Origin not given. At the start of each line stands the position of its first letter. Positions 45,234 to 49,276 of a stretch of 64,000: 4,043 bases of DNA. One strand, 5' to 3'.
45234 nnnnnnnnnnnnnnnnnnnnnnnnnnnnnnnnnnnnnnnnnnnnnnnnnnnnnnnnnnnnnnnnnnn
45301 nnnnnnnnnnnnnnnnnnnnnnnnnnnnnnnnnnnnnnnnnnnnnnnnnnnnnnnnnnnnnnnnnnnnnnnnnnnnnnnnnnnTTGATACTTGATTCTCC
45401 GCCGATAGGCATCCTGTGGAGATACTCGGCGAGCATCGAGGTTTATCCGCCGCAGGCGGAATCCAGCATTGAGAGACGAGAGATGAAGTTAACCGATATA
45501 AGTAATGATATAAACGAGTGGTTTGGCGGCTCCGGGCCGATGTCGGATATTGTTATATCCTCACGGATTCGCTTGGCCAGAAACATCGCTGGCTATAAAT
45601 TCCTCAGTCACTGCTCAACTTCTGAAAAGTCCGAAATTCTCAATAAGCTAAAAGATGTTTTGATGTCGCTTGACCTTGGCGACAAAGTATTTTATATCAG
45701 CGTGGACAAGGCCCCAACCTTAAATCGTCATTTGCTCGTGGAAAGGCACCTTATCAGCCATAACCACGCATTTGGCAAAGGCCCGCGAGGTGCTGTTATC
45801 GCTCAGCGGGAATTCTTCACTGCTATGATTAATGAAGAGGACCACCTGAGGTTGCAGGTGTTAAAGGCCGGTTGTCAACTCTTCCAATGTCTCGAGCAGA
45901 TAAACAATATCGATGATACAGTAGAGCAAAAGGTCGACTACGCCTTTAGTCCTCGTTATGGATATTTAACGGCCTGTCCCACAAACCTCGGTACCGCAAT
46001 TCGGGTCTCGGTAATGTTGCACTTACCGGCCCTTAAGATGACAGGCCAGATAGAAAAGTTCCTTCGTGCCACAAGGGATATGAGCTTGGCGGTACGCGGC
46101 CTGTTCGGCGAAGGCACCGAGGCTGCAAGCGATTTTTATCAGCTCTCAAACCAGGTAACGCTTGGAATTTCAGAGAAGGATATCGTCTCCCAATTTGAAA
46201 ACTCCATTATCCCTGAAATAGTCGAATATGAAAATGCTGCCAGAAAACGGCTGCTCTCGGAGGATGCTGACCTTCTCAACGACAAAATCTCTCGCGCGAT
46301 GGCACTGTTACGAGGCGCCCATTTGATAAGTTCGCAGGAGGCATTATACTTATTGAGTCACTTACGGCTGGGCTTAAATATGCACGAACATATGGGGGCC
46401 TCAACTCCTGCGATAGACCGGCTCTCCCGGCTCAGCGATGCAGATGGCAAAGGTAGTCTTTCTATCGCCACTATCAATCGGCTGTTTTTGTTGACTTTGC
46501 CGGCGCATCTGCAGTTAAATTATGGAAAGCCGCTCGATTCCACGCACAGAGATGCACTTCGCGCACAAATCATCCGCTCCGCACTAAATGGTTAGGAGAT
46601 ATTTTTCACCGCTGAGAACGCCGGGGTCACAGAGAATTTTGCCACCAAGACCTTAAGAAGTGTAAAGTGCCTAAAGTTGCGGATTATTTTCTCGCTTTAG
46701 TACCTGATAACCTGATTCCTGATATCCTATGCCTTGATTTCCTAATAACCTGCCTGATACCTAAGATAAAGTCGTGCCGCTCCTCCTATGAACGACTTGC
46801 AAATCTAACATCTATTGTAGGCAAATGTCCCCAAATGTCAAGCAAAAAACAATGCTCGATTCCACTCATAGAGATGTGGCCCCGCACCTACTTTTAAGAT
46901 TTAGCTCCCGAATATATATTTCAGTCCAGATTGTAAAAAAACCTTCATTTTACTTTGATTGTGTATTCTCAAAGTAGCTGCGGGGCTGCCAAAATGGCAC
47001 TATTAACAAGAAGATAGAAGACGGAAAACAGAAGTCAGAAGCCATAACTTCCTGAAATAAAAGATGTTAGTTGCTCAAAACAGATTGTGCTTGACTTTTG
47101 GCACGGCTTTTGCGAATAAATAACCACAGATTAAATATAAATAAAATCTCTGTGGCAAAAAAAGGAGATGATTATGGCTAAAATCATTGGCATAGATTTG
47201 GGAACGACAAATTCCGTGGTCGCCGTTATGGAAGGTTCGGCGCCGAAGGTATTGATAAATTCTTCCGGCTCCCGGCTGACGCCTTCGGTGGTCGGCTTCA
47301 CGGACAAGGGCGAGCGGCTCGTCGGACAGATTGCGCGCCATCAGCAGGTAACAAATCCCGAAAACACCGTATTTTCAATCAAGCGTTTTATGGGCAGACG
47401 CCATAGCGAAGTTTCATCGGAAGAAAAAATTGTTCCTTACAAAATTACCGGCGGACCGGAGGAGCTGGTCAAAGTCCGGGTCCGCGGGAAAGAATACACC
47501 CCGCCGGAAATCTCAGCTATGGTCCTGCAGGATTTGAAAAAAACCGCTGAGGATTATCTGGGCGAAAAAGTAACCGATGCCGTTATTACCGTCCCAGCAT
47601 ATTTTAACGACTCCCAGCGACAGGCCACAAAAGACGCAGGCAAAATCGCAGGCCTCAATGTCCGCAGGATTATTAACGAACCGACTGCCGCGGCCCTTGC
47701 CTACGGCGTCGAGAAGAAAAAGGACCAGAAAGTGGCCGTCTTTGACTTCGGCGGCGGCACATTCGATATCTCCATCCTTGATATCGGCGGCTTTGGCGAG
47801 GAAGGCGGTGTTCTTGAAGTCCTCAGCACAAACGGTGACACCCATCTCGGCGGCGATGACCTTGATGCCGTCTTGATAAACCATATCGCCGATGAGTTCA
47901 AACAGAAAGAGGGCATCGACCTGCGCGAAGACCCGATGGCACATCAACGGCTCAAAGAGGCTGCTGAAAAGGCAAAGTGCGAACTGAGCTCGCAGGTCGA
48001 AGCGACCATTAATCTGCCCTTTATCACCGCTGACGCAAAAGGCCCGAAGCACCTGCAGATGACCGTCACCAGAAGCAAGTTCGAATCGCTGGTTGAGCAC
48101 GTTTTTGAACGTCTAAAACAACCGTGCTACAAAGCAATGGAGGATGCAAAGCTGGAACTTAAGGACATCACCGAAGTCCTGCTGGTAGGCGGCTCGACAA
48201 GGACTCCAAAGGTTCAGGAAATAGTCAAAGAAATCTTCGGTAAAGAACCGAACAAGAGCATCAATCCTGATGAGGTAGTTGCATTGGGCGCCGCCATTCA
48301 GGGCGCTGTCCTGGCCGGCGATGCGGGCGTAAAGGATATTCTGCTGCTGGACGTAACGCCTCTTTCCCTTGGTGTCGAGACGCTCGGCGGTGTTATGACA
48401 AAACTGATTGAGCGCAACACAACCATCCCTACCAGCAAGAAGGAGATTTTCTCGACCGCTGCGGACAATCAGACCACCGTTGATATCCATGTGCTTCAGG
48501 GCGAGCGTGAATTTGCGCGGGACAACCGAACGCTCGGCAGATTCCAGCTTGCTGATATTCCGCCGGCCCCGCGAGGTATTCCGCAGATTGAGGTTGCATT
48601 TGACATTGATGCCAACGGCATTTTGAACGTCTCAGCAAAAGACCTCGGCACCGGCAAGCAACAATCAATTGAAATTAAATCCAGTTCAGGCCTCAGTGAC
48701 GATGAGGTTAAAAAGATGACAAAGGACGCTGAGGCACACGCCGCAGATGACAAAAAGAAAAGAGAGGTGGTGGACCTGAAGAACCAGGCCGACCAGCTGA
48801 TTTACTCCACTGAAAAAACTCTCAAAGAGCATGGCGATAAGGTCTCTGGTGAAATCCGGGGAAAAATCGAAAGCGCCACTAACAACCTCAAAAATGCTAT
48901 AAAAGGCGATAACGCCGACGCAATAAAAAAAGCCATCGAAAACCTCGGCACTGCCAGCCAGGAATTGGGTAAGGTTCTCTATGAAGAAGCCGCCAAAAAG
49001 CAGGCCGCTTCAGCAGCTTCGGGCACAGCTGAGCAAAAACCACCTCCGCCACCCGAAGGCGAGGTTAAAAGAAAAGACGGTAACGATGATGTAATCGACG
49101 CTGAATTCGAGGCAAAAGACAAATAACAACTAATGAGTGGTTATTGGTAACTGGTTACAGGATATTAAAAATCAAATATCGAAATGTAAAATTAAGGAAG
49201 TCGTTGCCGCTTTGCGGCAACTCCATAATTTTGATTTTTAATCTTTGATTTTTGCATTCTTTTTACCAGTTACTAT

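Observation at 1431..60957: Locus-specific degenerate heptamer word arrays, often as inverted arms, at most gene boundaries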

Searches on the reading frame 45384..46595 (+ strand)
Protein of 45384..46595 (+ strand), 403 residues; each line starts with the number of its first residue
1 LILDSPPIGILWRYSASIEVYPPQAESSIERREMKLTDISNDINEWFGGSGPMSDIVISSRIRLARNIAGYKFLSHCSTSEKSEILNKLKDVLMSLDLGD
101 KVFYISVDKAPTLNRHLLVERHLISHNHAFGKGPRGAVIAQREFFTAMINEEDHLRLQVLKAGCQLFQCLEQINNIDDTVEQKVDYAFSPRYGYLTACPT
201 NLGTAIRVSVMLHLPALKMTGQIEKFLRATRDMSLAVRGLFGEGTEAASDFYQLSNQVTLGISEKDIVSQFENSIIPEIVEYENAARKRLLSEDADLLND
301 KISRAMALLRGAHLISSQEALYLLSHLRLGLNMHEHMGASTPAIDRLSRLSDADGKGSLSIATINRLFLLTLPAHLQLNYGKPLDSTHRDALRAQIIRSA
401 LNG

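Call 11: search_protein_families(library=pfam, proteins=[window:45384-46595:+])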
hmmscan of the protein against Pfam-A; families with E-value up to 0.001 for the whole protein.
window:45384-46595:+ (403 aa): 1 family
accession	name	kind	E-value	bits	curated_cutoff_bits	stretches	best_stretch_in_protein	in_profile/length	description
PF00217.24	ATP-gua_Ptrans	-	5e-60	202.8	22.4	1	85-285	2-202/203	ATP:guanido phosphotransferase, C-terminal catalytic domain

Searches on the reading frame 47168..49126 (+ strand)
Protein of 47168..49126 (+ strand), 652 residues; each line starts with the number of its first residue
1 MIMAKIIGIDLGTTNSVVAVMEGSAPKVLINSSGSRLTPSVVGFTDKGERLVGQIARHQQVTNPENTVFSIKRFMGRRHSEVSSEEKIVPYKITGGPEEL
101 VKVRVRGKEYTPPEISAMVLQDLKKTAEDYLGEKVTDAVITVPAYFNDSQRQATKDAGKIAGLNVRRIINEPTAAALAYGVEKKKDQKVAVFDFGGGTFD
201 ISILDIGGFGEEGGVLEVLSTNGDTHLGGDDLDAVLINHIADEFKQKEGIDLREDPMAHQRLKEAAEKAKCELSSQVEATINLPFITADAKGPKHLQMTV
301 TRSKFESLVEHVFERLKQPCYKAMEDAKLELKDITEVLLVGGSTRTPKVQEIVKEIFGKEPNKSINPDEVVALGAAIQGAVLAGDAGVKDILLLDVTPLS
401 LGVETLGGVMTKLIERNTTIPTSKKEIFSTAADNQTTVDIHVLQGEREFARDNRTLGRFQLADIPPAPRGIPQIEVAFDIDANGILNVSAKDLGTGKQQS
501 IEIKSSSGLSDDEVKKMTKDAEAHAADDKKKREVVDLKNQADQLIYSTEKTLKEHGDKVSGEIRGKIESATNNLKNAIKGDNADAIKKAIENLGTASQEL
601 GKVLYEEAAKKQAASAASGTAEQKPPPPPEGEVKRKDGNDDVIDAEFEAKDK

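Call 10: search_protein_families(library=pfam, proteins=[window:47168-49126:+])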
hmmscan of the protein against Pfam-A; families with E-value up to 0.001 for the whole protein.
window:47168-49126:+ (652 aa): 2 families
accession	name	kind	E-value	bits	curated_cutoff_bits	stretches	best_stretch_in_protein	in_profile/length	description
PF00012.26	HSP70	-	1e-260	866.6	20.6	1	6-605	1-598/599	Hsp70 protein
PF06723.19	MreB_Mbl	-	1.6e-14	54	27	1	131-377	89-317/327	MreB/Mbl protein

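Call 24: find_encoding_contigs(protein=window:47168-49126:+, flank=10000, max_places=10)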
Protein window:47168-49126:+ (652 aa): no gene with exactly this product is on record in the collection.
